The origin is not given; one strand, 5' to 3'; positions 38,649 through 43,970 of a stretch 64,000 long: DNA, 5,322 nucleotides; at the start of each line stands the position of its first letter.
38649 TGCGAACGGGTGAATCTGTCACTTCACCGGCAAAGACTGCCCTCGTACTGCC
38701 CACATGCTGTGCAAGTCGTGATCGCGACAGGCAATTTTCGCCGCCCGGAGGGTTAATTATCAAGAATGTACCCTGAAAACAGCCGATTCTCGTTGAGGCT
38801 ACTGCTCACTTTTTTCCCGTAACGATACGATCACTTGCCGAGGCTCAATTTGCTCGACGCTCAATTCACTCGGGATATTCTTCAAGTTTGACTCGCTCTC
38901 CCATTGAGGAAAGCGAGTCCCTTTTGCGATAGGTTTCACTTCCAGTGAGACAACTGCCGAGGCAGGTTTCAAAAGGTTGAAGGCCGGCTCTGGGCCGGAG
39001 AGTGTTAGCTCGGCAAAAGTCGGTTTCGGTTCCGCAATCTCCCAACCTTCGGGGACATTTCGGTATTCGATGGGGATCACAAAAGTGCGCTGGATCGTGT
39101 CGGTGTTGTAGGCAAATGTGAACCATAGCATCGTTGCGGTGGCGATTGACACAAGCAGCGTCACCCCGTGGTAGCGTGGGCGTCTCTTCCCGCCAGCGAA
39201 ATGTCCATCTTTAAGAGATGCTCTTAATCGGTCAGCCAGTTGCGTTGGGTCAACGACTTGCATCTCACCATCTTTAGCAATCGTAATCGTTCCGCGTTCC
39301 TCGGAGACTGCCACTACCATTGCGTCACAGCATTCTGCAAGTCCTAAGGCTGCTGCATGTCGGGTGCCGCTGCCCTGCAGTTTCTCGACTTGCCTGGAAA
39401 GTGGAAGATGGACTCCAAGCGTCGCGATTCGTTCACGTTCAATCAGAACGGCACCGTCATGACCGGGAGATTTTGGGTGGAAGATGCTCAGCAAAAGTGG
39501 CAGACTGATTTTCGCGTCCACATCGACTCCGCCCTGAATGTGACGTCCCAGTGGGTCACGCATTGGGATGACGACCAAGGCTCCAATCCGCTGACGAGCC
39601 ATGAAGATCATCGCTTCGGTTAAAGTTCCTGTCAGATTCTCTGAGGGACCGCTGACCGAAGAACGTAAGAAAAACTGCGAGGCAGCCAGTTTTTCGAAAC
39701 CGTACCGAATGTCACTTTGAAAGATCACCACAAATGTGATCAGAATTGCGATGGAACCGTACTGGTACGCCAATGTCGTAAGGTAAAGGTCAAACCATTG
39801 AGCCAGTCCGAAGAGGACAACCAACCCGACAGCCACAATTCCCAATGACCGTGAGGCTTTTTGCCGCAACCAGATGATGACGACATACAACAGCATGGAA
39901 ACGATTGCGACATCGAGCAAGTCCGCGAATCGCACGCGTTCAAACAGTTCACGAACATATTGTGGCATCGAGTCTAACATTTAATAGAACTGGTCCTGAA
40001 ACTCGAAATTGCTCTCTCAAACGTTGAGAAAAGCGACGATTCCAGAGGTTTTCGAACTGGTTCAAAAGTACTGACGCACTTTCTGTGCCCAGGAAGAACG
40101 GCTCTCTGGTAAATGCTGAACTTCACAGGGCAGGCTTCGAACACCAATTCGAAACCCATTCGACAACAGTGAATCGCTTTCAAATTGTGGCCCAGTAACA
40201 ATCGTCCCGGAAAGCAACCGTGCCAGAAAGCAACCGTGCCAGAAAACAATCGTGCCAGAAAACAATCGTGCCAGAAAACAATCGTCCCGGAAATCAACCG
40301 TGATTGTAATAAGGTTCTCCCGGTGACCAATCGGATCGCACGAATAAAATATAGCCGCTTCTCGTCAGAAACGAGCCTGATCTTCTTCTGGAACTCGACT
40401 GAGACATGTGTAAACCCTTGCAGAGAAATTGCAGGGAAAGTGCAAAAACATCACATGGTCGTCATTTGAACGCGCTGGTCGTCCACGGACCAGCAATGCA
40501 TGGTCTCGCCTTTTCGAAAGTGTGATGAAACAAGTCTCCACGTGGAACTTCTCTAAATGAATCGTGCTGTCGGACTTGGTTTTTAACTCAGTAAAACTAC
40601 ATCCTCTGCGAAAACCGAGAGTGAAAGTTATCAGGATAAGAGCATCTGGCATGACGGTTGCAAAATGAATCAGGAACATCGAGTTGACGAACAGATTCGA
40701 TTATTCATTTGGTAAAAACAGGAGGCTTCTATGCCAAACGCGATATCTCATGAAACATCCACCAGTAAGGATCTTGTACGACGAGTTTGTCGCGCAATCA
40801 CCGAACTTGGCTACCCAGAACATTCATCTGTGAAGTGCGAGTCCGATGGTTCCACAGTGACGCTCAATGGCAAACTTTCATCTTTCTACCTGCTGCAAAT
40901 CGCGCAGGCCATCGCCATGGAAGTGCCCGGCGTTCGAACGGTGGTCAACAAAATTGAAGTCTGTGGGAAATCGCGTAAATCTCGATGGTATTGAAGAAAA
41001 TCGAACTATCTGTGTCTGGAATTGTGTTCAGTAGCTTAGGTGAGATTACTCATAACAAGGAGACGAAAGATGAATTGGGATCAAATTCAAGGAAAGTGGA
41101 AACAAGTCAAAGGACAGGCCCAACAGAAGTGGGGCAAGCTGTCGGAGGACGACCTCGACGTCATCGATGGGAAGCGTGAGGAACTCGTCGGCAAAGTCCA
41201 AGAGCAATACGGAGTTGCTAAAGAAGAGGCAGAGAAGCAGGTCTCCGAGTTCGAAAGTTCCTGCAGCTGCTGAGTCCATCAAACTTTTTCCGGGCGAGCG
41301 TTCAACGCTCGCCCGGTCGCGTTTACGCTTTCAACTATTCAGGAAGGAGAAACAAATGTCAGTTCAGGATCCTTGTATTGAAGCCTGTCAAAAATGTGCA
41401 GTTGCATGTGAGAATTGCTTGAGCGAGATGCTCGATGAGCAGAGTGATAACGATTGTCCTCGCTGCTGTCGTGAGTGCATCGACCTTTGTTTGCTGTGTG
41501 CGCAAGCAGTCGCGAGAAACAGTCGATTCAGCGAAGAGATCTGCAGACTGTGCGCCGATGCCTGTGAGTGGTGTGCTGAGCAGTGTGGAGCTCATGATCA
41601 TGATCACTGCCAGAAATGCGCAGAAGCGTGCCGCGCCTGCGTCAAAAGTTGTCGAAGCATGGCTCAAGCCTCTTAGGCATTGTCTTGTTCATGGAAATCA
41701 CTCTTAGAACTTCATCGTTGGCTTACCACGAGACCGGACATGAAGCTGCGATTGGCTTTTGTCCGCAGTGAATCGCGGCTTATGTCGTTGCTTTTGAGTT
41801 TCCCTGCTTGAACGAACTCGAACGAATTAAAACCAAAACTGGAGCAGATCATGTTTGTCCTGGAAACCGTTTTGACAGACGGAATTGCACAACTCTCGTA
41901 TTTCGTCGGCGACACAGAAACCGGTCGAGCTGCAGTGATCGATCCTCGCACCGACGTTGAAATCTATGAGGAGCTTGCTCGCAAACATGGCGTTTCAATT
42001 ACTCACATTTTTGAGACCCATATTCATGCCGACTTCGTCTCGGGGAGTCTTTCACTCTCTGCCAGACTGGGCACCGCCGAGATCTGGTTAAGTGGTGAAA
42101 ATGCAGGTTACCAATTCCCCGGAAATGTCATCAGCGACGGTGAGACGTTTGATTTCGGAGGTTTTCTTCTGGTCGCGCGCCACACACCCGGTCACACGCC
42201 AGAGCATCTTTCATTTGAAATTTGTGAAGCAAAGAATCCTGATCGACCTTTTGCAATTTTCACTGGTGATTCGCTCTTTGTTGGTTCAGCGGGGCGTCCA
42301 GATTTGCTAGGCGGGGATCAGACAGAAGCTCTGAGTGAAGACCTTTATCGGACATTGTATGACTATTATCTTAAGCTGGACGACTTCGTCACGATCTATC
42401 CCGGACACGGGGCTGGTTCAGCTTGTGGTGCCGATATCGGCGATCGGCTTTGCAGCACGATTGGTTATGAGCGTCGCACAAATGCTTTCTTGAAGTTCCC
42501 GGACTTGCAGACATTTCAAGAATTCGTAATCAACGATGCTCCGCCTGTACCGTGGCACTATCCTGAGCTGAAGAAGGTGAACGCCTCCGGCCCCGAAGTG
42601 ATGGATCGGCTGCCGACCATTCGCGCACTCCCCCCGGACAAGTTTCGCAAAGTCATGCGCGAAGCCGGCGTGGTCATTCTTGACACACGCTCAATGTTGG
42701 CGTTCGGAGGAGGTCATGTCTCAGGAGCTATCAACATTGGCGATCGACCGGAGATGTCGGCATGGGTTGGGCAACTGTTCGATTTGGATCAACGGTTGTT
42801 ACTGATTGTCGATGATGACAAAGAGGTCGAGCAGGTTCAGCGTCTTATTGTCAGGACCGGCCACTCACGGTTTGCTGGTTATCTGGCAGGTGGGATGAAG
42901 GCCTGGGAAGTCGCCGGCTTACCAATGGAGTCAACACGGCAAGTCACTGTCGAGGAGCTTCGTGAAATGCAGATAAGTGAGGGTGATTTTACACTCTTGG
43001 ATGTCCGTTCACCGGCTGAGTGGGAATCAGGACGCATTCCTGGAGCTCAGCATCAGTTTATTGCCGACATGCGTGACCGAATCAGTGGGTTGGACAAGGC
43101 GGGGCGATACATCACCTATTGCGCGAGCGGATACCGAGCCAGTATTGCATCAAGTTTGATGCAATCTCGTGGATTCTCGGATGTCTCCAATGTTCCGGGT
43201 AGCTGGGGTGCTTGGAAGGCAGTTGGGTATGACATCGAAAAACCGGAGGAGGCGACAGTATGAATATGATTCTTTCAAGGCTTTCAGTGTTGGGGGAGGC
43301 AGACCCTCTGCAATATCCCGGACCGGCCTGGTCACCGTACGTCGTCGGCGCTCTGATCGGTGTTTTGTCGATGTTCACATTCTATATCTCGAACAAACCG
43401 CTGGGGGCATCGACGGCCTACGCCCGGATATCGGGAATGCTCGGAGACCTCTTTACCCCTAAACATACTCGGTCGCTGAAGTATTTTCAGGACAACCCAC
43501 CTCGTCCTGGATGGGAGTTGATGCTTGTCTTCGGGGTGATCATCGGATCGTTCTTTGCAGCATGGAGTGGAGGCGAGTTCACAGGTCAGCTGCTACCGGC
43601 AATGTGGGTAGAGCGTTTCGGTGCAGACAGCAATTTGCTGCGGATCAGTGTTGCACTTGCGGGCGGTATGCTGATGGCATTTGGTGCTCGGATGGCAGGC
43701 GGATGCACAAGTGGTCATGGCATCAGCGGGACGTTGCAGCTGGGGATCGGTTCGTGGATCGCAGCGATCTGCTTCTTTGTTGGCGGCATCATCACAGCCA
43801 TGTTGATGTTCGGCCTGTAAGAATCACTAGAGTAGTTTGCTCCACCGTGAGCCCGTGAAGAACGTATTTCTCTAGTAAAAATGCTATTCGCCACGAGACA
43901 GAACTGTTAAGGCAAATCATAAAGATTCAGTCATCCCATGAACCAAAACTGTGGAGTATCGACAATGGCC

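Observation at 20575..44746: Family of ~79-nt structured repeats (3 copies, same strand), possibly a small RNA or miniature mobile element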

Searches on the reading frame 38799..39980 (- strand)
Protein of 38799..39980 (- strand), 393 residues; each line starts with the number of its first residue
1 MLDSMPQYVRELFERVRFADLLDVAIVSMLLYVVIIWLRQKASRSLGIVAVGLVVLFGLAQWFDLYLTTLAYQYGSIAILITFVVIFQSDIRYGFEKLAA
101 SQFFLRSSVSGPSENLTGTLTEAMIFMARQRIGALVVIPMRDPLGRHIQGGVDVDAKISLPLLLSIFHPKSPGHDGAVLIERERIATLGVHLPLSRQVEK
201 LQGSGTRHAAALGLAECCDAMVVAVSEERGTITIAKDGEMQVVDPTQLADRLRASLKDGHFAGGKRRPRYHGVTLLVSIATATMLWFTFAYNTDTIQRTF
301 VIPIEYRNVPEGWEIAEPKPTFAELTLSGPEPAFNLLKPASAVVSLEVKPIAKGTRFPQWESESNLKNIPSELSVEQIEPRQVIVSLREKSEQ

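Call 13: search_protein_families(library=pfam, proteins=[window:38799-39980:-], max_evalue=0.01)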
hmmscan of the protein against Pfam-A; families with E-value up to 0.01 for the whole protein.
window:38799-39980:- (393 aa): 2 families
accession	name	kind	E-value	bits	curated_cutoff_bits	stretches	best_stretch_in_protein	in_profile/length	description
PF02457.21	DAC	-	3.3e-35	120.7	27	1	122-239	2-118/119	DisA bacterial checkpoint controller nucleotide-binding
PF07949.17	YbbR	-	0.0026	18.5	22.3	1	302-386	1-80/81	YbbR-like protein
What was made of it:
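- Checked: Copy B ends 4 nt from the ATG (39980, - strand) of a DAC-domain (cdaA-type) gene (call 13).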

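Call 37: find_encoding_contigs(protein=window:38799-39980:-, flank=3000, max_places=6)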
Protein window:38799-39980:- (393 aa): no gene with exactly this product is on record in the collection.
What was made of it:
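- Tried and rejected: An exact-protein look-up of the cdaA product, meant to identify the source genome, found it is not on record (call 37).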

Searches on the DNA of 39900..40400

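Call 39: search_rna_families(source=window, start=39900, end=40400, threshold=evalue, max_evalue=1)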
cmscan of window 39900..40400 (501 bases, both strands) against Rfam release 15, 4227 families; matches with E-value up to 1: 0.
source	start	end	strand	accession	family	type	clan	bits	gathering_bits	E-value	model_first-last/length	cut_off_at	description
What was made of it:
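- On Structured small RNA / Rfam family: Nothing at E<=1 in 39900-40400 (call 39).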

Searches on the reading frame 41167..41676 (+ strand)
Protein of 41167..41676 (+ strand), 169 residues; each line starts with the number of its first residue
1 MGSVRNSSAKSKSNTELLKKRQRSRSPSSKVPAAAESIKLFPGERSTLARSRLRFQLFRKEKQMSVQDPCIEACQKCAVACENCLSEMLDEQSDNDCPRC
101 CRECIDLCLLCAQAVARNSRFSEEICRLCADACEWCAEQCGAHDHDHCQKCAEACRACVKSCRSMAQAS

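Call 42: search_protein_families(library=pfam, proteins=[window:41167-41676:+], max_evalue=0.001)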
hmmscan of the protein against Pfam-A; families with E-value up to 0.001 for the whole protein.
window:41167-41676:+ (169 aa): 1 family
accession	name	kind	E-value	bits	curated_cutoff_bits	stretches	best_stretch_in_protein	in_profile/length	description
PF03860.21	DUF326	-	9e-07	29.1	20.4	1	145-163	1-19/21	Domain of Unknown Function (DUF326)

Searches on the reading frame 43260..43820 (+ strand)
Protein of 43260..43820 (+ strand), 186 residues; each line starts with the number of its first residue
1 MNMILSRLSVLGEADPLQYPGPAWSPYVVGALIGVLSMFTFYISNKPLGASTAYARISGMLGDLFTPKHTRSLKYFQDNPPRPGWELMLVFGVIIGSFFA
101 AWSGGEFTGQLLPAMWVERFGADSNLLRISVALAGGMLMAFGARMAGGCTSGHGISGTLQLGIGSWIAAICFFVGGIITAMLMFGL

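Call 42: search_protein_families(library=pfam, proteins=[window:43260-43820:+], max_evalue=0.001)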
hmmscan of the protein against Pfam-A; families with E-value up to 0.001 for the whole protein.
window:43260-43820:+ (186 aa): 1 family
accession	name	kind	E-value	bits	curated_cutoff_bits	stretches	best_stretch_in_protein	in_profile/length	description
PF04143.19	Sulf_transp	-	2.1e-26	93.7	27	1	23-178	176-310/310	Sulphur transport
